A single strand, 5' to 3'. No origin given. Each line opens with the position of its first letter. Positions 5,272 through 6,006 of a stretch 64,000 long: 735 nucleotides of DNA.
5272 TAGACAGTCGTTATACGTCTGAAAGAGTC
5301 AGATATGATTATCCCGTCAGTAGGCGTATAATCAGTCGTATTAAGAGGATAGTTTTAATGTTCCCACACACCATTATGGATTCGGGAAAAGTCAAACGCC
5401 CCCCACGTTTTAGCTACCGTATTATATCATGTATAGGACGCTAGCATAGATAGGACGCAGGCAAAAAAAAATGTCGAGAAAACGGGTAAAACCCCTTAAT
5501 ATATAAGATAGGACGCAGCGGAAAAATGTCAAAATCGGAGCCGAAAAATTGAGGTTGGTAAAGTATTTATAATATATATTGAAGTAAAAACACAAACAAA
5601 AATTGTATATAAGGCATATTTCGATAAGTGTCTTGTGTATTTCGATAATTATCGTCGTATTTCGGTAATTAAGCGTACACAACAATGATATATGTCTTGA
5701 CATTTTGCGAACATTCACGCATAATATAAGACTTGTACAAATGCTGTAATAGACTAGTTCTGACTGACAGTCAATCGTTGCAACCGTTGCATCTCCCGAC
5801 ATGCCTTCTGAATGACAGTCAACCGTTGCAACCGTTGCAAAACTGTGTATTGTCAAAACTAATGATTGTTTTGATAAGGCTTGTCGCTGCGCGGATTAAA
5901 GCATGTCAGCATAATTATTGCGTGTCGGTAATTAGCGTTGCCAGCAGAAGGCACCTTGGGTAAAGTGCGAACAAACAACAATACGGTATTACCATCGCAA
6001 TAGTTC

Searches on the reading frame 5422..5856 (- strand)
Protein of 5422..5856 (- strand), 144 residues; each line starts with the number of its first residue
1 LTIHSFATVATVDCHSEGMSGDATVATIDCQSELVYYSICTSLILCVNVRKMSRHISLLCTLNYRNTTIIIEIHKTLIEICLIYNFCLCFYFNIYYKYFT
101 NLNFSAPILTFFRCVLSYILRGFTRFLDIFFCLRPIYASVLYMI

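Call 43: search_protein_families(library=pfam, proteins=[window:5422-5856:-], max_evalue=0.001)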
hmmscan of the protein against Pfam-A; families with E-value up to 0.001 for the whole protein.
window:5422-5856:- (144 aa): 0 families
